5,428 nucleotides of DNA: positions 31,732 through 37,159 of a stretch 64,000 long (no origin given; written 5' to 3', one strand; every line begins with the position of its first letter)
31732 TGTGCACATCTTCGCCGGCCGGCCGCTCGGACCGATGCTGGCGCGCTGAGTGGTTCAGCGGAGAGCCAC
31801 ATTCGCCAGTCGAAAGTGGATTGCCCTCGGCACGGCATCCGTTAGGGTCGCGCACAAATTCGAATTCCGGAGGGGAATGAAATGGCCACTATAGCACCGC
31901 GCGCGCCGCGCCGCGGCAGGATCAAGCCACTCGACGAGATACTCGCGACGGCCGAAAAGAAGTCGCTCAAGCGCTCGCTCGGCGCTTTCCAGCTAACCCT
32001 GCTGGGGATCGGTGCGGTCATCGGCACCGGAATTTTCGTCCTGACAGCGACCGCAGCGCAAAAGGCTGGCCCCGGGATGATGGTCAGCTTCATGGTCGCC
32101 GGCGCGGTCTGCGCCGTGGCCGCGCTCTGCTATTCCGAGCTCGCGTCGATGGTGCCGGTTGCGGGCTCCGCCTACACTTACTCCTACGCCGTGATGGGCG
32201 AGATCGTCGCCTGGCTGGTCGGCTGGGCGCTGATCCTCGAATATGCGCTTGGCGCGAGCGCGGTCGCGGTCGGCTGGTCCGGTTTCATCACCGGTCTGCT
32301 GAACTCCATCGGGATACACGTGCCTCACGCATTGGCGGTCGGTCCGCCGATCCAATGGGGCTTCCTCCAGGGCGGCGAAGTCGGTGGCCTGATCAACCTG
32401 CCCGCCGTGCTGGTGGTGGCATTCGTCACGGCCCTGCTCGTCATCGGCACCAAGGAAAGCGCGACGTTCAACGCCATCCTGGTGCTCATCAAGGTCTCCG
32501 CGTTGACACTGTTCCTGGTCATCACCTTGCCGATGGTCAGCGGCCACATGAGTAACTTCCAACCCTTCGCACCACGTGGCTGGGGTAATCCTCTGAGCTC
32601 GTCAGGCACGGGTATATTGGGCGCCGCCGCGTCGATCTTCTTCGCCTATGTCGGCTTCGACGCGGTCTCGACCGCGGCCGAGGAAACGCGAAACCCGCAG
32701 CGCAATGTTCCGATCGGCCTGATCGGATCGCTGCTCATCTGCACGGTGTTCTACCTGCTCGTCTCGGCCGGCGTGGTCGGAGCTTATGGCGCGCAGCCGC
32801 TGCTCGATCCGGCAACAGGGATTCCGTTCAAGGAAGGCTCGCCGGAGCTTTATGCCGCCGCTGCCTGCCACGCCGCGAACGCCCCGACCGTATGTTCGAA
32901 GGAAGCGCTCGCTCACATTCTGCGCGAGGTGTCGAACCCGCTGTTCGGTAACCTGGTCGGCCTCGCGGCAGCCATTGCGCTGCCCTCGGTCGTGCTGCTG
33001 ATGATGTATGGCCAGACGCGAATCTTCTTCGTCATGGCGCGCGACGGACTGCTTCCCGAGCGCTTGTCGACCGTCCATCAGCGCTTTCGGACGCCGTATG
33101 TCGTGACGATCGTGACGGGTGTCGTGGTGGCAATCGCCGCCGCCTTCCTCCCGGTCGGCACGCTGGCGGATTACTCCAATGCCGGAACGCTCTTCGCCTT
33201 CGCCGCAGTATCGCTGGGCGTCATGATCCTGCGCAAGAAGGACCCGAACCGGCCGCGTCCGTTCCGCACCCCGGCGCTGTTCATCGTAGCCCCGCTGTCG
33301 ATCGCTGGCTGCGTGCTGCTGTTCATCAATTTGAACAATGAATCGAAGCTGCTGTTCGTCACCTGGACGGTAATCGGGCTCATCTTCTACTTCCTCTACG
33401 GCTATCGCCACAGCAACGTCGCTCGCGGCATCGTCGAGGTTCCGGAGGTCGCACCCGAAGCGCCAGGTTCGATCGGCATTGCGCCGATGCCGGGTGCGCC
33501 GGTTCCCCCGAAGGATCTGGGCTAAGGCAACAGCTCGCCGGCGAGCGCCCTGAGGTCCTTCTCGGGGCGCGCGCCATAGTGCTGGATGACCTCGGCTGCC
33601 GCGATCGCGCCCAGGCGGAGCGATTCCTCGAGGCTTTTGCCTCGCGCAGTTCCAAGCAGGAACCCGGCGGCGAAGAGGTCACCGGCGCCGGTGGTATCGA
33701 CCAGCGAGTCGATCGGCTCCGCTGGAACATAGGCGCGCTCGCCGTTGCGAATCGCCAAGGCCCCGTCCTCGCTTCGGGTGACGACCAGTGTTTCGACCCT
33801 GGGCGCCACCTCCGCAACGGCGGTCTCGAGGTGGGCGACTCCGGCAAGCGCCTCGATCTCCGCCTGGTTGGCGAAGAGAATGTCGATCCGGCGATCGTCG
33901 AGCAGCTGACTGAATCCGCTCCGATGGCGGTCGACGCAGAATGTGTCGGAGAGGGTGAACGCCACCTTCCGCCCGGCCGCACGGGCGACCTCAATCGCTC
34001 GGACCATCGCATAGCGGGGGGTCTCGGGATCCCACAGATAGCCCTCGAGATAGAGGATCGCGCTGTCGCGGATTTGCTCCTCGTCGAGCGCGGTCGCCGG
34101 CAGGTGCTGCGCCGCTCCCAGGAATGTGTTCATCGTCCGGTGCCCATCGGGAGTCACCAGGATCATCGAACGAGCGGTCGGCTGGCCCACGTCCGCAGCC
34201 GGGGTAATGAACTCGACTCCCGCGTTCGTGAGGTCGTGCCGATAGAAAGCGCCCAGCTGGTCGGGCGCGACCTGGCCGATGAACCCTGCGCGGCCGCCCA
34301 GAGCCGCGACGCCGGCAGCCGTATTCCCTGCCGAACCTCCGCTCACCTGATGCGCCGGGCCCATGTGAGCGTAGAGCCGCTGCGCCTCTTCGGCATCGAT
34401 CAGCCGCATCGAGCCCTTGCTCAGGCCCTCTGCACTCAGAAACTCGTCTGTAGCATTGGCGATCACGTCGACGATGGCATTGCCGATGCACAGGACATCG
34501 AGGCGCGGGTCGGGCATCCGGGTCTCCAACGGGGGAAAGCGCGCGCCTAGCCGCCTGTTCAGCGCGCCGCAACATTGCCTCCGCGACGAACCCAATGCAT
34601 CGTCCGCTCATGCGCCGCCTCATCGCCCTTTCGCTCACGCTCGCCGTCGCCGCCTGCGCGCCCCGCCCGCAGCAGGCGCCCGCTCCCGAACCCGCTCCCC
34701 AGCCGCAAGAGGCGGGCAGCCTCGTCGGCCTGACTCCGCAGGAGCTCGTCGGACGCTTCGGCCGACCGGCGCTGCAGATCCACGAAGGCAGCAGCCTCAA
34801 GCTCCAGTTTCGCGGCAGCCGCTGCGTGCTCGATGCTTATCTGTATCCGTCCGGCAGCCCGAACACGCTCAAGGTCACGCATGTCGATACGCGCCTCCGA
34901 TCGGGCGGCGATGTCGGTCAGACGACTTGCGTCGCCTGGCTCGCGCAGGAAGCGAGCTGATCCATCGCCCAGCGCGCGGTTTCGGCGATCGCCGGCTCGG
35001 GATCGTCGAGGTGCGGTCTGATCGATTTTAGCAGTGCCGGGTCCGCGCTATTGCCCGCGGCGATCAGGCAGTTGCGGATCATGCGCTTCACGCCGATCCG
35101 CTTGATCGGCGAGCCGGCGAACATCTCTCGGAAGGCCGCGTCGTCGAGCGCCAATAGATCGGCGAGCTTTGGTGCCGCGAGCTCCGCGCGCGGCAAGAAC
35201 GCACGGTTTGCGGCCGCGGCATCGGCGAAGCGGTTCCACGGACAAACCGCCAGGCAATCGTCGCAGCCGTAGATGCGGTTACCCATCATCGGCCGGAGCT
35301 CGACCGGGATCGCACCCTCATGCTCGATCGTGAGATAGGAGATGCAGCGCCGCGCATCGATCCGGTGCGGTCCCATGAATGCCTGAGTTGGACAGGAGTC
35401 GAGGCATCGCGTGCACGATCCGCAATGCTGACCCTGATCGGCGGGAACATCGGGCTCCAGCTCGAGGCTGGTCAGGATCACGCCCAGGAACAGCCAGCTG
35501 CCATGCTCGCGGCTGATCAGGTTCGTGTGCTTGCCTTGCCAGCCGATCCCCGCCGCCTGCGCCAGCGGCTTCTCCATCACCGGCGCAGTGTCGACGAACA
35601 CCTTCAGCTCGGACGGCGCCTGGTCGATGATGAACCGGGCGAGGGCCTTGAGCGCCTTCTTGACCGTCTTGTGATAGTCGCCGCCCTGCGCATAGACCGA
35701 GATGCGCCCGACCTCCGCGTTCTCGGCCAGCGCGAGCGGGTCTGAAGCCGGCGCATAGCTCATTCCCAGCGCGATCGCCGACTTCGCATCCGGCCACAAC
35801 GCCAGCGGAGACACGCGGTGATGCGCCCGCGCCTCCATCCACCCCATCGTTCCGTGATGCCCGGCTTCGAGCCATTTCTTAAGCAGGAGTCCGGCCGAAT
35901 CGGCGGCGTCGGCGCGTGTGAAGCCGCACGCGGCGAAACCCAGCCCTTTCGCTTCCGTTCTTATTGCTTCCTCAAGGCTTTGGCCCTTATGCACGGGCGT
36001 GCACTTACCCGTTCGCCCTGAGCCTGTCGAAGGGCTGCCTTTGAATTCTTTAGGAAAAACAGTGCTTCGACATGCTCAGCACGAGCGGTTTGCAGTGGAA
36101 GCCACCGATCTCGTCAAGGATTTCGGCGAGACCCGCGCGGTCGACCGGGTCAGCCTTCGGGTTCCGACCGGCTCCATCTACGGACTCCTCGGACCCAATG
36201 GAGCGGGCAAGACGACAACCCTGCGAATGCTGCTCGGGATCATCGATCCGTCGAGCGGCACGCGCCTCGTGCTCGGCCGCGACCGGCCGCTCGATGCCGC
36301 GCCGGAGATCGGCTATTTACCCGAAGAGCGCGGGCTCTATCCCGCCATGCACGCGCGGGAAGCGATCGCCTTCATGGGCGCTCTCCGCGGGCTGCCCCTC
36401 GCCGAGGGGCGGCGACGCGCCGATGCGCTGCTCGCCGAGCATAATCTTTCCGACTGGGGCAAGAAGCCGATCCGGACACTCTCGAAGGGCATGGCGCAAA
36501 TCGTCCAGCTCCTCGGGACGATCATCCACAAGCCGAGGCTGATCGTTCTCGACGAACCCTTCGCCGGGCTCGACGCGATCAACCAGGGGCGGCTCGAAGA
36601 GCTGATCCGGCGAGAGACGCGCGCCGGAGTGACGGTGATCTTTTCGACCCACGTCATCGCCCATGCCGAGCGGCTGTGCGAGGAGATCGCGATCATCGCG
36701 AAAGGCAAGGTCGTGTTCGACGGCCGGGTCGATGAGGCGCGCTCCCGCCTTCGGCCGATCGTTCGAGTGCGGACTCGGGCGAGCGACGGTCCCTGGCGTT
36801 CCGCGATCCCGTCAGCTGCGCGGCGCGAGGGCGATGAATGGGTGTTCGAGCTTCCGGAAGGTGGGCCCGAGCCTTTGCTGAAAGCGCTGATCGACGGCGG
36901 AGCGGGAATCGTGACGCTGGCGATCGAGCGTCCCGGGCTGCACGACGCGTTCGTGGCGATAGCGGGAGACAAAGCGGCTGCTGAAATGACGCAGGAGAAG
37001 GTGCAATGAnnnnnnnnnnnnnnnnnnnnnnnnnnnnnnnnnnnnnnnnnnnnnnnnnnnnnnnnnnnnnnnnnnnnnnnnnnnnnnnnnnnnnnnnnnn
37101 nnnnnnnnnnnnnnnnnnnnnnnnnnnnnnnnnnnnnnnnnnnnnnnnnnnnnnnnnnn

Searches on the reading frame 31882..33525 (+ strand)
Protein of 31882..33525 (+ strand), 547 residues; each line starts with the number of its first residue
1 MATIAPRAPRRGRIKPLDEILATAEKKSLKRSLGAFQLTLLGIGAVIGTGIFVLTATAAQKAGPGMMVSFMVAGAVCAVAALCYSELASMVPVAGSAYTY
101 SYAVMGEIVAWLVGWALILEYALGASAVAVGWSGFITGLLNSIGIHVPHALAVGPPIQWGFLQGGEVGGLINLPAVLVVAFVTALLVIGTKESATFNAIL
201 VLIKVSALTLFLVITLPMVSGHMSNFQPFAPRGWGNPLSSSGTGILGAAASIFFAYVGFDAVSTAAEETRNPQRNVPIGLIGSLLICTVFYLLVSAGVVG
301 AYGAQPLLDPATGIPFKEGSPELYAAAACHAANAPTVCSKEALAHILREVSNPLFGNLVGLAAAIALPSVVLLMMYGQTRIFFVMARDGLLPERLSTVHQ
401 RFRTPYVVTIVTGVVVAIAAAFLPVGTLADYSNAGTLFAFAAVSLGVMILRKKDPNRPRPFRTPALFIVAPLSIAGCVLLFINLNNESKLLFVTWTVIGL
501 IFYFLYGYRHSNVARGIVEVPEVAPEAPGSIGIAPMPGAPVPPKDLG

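Call 41: search_protein_families(library=pfam, proteins=[window:31882-33525:+], max_evalue=0.00001)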
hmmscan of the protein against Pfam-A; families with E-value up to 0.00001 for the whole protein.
window:31882-33525:+ (547 aa): 3 families
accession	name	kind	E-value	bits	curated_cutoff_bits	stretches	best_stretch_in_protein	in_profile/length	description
PF13520.12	AA_permease_2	-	2.4e-52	178.8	27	1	33-499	1-425/427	Amino acid permease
PF00324.27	AA_permease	-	2e-39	136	24.6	1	38-452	2-383/470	Amino acid permease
PF13906.12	AA_permease_C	-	2.5e-06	27.9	27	1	461-511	1-51/51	C-terminus of AA_permease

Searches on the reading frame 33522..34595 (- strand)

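Call 41: search_protein_families(library=pfam, proteins=[window:33522-34595:-], max_evalue=0.00001)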
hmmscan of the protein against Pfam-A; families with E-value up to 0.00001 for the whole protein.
window:33522-34595:- (357 aa): 1 family
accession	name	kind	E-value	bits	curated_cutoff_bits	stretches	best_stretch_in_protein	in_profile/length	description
PF00294.29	PfkB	-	7.8e-50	170.3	25.8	1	74-344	25-297/302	pfkB family carbohydrate kinase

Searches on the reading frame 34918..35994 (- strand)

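Call 41: search_protein_families(library=pfam, proteins=[window:34918-35994:-], max_evalue=0.00001)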
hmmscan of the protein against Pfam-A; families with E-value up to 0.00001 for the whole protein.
window:34918-35994:- (358 aa): 3 families
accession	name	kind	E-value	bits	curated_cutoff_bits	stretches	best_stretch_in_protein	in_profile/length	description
PF13484.11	Fer4_16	-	1.1e-23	84.2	30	1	190-254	1-66/66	4Fe-4S double cluster binding domain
PF08331.15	QueG_DUF1730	-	8.4e-21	74.1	25.1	1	60-136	1-77/77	Epoxyqueuosine reductase QueG, DUF1730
PF25160.1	LdpA_Fe-S-bd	-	6.9e-06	26.2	27.6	0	236-257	23-44/49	LdpA Fe-S cluster-binding domain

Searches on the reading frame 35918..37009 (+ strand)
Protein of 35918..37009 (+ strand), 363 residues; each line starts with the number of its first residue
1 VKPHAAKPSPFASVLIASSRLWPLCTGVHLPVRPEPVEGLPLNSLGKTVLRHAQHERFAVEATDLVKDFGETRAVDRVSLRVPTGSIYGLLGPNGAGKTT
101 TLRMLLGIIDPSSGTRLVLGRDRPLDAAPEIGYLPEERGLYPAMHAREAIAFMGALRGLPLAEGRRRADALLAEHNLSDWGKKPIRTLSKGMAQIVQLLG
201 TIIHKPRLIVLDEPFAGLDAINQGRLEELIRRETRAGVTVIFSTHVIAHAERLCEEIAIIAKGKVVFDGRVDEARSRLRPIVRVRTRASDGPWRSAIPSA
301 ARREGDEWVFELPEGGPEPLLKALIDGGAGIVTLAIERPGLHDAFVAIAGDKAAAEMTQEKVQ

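Call 41: search_protein_families(library=pfam, proteins=[window:35918-37009:+], max_evalue=0.00001)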
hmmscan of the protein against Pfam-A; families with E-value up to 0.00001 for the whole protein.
window:35918-37009:+ (363 aa): 2 families
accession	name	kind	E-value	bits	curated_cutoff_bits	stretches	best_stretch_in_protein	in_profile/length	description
PF00005.33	ABC_tran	-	2.2e-25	90.3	25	1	76-216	2-137/137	ABC transporter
PF13304.12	AAA_21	-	4.9e-12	47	27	1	181-245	231-298/304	AAA domain, putative AbiEii toxin, Type IV TA system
